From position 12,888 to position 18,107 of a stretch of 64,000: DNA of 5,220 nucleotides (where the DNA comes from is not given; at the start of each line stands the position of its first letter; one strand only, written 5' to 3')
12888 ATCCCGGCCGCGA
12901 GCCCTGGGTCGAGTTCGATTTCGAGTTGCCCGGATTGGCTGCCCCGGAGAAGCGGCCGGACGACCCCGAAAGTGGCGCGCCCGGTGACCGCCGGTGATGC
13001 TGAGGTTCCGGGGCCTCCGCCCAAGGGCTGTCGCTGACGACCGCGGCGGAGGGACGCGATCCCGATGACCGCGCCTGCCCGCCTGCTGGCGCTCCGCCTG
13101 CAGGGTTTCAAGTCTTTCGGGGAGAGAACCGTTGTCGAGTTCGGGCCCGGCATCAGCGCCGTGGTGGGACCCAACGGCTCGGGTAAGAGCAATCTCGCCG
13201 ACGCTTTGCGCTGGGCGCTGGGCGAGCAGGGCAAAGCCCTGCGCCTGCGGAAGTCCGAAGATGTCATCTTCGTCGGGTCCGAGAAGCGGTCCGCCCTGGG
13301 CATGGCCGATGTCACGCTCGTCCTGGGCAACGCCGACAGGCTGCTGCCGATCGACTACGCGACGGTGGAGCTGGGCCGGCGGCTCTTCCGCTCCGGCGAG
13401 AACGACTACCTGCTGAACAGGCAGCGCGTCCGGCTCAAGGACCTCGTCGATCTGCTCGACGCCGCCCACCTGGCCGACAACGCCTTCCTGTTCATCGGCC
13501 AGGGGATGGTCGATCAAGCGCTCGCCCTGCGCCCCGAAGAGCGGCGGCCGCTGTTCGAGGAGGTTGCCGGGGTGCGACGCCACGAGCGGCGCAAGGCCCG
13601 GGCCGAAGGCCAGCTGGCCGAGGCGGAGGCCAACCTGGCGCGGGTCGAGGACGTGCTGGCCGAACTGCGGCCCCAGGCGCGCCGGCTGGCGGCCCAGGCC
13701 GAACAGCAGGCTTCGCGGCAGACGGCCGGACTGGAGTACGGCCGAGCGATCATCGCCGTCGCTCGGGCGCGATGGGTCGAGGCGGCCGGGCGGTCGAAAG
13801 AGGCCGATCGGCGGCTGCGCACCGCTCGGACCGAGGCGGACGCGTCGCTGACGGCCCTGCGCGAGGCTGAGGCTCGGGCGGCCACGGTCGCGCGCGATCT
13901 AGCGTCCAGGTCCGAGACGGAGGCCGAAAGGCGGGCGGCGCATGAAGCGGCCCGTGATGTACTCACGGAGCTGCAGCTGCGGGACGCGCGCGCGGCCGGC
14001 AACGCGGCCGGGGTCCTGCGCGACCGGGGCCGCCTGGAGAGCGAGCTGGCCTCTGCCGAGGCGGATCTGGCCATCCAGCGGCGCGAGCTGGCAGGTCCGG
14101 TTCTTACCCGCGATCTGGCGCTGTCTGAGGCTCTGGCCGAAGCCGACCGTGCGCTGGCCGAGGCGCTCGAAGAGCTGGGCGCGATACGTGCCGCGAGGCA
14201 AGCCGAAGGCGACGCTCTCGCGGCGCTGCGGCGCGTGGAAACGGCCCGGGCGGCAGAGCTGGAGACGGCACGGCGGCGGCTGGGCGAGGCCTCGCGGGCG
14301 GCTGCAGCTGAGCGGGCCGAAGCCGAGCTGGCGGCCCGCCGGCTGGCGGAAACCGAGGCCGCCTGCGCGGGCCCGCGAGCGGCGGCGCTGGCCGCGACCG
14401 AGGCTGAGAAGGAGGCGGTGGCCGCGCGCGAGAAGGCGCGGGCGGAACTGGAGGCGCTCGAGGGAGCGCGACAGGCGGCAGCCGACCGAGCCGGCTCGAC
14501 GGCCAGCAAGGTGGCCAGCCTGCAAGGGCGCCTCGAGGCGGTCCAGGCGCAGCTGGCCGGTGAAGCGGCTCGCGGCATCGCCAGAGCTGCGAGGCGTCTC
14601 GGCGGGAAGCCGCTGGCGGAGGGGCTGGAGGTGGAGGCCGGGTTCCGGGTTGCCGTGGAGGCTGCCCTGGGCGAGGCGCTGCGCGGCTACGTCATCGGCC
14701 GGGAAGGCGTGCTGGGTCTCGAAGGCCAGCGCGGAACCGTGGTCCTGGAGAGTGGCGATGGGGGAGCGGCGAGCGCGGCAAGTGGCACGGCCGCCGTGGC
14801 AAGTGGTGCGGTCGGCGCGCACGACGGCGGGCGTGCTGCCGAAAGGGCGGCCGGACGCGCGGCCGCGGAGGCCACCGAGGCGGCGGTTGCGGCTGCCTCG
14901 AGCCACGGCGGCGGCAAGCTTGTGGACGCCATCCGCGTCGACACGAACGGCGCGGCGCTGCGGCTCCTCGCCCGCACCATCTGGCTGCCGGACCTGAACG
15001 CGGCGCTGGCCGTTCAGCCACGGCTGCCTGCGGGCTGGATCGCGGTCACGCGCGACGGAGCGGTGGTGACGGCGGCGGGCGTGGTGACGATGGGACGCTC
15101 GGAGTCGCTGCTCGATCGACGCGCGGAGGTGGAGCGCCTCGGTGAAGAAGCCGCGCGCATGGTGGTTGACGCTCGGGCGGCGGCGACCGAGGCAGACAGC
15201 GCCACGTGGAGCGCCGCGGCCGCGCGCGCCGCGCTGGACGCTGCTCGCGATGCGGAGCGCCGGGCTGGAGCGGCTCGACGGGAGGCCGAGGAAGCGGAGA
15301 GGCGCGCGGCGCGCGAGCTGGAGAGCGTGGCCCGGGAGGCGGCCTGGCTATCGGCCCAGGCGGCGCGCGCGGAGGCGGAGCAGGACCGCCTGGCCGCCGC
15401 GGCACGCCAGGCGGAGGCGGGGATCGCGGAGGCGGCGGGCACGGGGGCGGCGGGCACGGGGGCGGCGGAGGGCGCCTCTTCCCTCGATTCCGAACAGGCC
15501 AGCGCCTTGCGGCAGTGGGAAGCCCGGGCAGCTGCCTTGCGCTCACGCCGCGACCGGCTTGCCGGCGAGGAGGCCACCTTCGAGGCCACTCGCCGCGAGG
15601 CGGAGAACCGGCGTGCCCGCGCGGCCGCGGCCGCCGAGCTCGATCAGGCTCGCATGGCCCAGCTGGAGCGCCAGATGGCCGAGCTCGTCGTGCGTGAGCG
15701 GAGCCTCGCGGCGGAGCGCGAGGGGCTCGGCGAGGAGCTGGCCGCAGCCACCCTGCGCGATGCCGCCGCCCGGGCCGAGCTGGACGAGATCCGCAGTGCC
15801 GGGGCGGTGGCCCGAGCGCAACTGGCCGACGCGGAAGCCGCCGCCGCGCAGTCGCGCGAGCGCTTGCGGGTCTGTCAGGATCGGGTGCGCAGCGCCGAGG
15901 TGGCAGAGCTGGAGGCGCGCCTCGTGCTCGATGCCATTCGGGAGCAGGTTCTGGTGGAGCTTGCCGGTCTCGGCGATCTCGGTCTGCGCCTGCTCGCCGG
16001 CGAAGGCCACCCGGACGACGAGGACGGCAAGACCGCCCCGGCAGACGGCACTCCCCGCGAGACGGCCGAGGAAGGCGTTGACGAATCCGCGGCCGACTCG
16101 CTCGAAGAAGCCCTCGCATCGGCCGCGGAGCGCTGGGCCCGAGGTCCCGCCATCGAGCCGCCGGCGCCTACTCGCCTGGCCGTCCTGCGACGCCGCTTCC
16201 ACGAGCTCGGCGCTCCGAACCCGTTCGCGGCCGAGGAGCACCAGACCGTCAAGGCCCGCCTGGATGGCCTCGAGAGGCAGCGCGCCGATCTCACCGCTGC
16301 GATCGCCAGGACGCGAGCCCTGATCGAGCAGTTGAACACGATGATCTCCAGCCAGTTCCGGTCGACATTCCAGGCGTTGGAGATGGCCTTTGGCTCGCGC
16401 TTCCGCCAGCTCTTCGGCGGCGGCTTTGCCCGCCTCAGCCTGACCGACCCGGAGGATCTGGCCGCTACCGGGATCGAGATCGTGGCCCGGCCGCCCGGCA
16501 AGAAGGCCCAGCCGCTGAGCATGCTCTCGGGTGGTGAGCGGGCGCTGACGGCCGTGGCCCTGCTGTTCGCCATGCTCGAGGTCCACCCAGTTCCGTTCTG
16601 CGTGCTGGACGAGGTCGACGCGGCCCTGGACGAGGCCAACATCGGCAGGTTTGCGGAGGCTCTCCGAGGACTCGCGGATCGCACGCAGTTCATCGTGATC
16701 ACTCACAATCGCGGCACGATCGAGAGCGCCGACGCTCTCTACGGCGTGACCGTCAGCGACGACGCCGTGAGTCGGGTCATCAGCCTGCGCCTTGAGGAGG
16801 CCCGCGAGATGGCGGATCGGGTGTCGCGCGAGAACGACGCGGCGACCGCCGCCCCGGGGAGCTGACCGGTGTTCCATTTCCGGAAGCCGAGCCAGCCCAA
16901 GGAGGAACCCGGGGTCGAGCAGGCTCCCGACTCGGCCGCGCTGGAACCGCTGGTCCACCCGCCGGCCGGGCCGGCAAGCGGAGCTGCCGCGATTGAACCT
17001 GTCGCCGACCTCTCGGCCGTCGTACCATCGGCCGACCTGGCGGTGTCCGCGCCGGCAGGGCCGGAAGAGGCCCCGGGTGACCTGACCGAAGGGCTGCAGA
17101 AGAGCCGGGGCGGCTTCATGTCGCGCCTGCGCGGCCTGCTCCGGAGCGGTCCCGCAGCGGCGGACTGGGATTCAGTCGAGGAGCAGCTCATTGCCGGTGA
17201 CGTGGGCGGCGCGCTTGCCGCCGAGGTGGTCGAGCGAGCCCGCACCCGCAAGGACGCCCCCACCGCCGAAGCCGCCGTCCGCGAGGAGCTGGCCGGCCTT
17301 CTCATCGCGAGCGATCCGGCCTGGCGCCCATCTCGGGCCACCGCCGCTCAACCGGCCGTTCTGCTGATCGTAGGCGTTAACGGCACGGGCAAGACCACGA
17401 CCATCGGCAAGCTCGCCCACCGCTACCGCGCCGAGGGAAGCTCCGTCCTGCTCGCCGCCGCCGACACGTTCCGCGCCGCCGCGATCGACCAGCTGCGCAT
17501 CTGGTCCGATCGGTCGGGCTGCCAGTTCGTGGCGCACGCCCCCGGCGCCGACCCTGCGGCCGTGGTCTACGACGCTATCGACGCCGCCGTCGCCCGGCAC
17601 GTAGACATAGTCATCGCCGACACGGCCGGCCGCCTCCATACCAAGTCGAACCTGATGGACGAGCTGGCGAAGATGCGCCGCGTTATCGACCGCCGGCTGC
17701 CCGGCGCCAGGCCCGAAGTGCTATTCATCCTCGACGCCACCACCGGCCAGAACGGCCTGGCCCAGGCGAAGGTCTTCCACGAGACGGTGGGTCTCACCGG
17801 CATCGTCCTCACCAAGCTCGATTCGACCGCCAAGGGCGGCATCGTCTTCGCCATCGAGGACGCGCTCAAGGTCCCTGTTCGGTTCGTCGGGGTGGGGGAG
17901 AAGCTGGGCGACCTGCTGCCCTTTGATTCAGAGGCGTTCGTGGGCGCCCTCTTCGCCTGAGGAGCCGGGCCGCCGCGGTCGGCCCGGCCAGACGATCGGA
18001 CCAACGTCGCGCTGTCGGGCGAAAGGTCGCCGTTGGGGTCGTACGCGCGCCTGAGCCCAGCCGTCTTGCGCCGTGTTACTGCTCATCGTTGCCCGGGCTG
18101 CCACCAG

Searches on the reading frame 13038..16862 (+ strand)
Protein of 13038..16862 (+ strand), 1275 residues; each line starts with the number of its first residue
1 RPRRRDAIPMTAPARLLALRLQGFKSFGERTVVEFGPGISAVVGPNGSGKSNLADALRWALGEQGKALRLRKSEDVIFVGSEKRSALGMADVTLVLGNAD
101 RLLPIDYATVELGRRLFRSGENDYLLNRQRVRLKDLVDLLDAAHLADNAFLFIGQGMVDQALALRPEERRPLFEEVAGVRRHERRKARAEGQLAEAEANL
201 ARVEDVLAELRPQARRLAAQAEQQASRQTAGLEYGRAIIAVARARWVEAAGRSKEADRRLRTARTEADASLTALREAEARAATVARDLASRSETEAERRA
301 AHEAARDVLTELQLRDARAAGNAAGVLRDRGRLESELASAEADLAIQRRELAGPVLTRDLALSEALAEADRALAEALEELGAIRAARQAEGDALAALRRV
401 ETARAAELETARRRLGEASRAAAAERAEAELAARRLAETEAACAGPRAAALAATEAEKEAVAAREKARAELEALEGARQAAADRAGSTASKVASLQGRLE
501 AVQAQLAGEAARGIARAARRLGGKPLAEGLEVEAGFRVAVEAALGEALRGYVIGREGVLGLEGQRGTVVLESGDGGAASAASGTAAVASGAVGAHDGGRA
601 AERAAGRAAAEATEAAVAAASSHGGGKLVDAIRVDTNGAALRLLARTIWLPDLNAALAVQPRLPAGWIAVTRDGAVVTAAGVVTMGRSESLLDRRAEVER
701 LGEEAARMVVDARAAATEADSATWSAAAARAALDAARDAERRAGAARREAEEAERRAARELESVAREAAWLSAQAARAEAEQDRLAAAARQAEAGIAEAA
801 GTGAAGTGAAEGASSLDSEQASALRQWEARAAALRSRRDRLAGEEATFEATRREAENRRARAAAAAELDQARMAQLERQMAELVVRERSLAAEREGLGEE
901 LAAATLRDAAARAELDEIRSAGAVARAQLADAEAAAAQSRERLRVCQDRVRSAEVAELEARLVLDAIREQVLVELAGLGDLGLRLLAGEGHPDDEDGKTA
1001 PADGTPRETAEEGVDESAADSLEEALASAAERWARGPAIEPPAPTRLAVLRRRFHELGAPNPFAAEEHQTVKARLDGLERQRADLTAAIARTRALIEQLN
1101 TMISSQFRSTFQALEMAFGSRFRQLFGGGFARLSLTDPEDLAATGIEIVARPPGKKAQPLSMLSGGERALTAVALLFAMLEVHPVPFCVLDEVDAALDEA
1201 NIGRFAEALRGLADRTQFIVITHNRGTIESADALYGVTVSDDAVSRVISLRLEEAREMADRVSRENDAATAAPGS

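Call 46: search_protein_families(library=pfam, proteins=[window:13038-16862:+], max_evalue=0.00001)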
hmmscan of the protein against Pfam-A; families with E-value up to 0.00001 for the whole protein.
window:13038-16862:+ (1275 aa): 3 families
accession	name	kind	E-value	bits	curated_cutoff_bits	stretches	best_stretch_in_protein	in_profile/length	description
PF02463.25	SMC_N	-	1.3e-63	214.8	40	1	18-1245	4-219/220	RecF/RecN/SMC N terminal domain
PF13476.12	AAA_23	-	5e-14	53.8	27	1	19-71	2-53/201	AAA domain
PF13304.12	AAA_21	-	1.3e-11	45.6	27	0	39-64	1-29/304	AAA domain, putative AbiEii toxin, Type IV TA system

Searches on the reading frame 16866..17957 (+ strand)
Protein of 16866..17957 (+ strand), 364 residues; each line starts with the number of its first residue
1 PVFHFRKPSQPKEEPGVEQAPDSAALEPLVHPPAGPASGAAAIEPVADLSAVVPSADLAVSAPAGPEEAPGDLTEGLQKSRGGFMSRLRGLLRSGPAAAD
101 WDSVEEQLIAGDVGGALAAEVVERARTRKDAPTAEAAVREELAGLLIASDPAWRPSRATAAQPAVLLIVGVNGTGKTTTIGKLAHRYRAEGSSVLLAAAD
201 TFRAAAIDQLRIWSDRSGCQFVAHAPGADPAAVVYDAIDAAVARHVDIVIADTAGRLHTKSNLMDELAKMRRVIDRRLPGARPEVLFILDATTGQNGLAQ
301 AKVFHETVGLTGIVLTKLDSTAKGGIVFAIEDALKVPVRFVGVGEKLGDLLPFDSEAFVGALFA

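Call 46: search_protein_families(library=pfam, proteins=[window:16866-17957:+], max_evalue=0.00001)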
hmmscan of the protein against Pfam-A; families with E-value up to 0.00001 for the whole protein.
window:16866-17957:+ (364 aa): 3 families
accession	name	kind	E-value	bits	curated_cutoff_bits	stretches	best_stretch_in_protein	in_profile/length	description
PF00448.28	SRP54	-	1.5e-73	247.1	22.7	1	163-363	1-195/196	SRP54-type protein, GTPase domain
PF13604.12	AAA_30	-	2.9e-06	27.6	27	0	158-206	12-61/191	AAA domain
PF13191.12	AAA_16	-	5.9e-06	27.3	32.6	1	157-290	18-139/167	AAA ATPase domain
